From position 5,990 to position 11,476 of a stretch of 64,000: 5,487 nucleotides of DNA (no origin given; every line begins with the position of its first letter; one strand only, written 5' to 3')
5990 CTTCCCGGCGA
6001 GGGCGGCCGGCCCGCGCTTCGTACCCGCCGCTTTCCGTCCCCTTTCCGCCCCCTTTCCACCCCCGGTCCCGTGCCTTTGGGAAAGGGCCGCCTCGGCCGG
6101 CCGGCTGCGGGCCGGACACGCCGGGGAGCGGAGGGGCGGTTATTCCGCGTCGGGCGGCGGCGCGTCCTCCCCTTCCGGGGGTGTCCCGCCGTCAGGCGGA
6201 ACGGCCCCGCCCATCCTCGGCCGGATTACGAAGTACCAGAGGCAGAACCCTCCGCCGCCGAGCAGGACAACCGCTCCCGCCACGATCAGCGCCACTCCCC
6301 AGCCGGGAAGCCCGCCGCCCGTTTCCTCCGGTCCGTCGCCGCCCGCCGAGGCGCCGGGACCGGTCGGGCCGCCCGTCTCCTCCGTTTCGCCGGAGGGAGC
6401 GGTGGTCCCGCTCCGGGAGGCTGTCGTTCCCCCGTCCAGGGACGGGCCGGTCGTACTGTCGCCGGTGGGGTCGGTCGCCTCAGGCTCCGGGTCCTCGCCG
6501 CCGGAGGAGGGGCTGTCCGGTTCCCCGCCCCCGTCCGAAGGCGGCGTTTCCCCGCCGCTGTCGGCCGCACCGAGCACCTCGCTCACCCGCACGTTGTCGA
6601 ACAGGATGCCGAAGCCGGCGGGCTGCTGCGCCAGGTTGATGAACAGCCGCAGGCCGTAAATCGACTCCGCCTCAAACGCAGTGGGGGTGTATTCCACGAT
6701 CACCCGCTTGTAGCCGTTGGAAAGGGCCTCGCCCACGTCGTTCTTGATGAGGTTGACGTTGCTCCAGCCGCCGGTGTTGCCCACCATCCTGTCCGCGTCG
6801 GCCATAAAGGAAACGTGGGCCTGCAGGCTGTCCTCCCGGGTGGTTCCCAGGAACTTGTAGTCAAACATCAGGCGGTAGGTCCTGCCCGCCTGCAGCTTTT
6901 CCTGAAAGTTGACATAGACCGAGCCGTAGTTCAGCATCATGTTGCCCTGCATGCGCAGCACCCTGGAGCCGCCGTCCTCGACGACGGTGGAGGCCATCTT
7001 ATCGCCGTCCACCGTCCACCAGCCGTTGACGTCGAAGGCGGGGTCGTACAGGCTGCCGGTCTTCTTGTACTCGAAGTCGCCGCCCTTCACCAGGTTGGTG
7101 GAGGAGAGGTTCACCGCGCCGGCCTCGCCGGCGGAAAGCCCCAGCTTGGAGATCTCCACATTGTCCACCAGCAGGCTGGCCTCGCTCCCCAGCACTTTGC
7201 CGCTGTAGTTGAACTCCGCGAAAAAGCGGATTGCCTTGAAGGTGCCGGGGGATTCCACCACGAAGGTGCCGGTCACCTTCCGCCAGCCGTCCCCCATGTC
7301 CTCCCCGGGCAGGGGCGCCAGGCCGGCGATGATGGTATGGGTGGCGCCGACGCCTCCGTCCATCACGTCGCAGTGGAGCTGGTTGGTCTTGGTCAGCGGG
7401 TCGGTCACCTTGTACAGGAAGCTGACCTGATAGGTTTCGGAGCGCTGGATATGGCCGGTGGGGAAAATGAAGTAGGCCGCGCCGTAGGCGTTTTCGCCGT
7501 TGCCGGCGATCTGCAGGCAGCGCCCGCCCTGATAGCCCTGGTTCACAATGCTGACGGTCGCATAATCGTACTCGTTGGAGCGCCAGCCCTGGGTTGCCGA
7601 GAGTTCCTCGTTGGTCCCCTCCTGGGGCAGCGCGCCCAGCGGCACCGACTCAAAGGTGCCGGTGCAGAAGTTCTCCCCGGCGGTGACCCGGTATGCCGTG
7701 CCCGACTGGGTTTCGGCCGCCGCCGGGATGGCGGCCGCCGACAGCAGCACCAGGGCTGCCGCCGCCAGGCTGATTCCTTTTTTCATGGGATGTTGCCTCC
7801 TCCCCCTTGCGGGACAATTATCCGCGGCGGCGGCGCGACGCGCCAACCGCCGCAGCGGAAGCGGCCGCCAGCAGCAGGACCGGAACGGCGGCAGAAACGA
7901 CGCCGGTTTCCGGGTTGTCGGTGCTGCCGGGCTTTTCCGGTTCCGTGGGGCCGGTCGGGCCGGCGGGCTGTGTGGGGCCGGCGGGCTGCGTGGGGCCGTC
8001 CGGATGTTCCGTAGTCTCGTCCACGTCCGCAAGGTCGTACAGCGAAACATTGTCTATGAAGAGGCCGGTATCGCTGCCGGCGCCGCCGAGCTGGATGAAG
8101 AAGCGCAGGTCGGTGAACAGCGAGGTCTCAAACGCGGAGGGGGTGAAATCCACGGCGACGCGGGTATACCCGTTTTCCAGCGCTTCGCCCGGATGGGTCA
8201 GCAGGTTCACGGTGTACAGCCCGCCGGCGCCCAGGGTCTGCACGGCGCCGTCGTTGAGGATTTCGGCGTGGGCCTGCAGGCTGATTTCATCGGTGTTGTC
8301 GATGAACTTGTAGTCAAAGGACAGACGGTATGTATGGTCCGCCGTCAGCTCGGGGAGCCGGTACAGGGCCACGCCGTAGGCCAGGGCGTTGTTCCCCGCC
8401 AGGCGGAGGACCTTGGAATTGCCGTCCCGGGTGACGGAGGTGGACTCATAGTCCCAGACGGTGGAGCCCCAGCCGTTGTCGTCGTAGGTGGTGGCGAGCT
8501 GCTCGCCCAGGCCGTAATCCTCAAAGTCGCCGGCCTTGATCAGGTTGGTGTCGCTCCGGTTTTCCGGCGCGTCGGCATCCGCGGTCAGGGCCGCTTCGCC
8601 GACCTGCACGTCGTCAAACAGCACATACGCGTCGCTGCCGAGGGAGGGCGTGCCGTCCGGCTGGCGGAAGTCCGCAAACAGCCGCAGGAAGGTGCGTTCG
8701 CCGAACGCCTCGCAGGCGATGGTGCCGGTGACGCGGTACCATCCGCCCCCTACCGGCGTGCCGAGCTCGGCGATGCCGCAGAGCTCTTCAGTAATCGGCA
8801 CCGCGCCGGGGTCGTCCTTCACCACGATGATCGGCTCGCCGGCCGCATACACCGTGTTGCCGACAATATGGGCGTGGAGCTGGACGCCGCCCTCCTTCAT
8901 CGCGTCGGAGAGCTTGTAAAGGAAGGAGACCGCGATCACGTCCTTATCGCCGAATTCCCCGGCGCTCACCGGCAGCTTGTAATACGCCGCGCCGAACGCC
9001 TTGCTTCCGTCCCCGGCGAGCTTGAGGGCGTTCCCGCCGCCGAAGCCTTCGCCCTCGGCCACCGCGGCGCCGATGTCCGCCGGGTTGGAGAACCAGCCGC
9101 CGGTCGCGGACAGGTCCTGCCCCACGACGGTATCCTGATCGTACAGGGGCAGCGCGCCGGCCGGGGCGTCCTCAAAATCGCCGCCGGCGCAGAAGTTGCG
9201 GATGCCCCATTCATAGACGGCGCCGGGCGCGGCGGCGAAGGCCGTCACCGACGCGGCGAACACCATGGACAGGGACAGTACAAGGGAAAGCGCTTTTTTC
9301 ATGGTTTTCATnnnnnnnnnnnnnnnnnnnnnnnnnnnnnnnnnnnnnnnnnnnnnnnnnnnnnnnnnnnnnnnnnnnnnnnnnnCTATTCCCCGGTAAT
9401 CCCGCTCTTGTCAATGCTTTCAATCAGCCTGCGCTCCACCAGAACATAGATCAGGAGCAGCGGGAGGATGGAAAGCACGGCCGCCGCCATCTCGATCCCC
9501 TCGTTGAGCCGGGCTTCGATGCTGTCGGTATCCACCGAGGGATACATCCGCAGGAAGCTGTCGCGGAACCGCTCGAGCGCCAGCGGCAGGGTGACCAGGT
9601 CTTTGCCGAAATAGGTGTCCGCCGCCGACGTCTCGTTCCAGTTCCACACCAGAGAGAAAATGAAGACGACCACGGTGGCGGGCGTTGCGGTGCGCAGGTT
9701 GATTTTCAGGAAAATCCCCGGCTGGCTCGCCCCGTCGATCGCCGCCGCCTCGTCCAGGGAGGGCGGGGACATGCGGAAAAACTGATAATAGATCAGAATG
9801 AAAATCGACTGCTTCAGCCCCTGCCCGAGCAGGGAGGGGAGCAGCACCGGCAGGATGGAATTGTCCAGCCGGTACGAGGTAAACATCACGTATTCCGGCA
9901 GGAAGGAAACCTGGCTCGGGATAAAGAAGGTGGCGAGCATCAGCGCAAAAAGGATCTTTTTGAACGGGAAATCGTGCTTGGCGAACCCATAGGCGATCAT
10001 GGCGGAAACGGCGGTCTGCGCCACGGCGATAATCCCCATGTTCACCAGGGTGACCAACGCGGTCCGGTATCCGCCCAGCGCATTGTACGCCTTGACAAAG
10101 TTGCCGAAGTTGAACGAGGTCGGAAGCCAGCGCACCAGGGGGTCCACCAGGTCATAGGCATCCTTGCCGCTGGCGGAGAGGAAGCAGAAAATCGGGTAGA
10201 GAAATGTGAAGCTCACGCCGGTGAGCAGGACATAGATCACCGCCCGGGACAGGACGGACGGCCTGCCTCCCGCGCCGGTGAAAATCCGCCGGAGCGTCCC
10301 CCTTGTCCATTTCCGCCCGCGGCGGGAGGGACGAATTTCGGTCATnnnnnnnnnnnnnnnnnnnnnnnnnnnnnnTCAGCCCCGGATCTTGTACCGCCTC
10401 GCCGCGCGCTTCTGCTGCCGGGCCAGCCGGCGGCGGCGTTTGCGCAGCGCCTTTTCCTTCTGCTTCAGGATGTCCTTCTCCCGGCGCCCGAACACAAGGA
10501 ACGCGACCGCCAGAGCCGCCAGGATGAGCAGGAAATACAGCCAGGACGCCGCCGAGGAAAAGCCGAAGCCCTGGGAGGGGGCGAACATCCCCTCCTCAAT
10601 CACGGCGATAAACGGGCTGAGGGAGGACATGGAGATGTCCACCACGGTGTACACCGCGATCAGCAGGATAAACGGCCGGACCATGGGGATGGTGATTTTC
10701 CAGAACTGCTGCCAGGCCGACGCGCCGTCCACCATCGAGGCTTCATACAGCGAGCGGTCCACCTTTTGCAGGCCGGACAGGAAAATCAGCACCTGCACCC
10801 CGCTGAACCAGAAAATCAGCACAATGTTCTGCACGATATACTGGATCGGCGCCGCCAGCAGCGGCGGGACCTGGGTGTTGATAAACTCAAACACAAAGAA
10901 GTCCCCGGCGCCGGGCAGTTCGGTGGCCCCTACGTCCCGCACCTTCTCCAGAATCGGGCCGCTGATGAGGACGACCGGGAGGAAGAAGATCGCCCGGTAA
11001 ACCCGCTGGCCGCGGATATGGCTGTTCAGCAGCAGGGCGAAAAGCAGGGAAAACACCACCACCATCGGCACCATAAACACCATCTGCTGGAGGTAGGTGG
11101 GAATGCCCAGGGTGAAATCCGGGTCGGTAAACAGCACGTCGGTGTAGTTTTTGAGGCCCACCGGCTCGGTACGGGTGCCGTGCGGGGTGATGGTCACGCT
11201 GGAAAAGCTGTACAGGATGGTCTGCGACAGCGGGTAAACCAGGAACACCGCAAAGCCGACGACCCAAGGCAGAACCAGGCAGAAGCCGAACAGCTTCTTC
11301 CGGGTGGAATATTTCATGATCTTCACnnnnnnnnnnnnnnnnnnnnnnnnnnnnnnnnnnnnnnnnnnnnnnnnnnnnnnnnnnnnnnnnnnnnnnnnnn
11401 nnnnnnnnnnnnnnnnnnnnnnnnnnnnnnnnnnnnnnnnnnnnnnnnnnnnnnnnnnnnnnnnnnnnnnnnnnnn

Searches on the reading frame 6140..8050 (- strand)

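Call 14: search_protein_families(library=pfam, proteins=[window:6140-8050:-], max_evalue=0.001)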
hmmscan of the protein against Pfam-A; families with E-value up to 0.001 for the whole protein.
window:6140-8050:- (636 aa): 1 family
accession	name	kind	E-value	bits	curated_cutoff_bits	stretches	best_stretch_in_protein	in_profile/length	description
PF02018.23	CBM_4_9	-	4.4e-15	56.7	25.9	1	130-279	6-130/136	Carbohydrate binding domain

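Call 85: search_protein_families(library=pfam, proteins=[window:6140-8050:-], max_evalue=1)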
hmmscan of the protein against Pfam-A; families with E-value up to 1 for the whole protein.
window:6140-8050:- (636 aa): 1 family
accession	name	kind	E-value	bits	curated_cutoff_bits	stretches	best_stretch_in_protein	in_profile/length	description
PF02018.23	CBM_4_9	-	4.4e-15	56.7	25.9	2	130-279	6-130/136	Carbohydrate binding domain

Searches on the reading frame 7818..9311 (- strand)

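Call 14: search_protein_families(library=pfam, proteins=[window:7818-9311:-], max_evalue=0.001)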
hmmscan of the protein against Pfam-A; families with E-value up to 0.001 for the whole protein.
window:7818-9311:- (497 aa): 0 families

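Call 85: search_protein_families(library=pfam, proteins=[window:7818-9311:-], max_evalue=1)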
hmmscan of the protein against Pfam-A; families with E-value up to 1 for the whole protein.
window:7818-9311:- (497 aa): 1 family
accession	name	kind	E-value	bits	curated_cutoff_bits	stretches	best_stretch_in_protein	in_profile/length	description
PF02018.23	CBM_4_9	-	0.0057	17.5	25.9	1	256-392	2-119/136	Carbohydrate binding domain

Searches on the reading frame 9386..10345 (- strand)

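Call 14: search_protein_families(library=pfam, proteins=[window:9386-10345:-], max_evalue=0.001)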
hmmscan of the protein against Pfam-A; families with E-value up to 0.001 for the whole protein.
window:9386-10345:- (319 aa): 1 family
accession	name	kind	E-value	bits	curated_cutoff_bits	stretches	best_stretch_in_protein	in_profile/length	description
PF00528.27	BPD_transp_1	-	1.1e-13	51.8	26.4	1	117-306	8-177/184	Binding-protein-dependent transport system inner membrane component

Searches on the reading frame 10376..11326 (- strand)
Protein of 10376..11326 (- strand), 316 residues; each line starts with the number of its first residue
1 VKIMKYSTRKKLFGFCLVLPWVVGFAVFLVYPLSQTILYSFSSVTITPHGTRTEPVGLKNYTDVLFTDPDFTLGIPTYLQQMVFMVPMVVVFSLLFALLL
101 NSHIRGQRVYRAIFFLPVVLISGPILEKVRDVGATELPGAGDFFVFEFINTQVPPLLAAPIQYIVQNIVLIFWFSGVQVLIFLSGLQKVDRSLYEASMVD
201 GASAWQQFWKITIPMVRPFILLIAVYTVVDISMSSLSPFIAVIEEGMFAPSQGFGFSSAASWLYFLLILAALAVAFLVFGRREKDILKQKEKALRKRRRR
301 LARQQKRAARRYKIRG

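Call 14: search_protein_families(library=pfam, proteins=[window:10376-11326:-], max_evalue=0.001)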
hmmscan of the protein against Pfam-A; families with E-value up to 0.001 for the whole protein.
window:10376-11326:- (316 aa): 1 family
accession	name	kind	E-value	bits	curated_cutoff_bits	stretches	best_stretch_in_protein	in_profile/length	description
PF00528.27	BPD_transp_1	-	1.2e-06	28.8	26.4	1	81-278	25-171/184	Binding-protein-dependent transport system inner membrane component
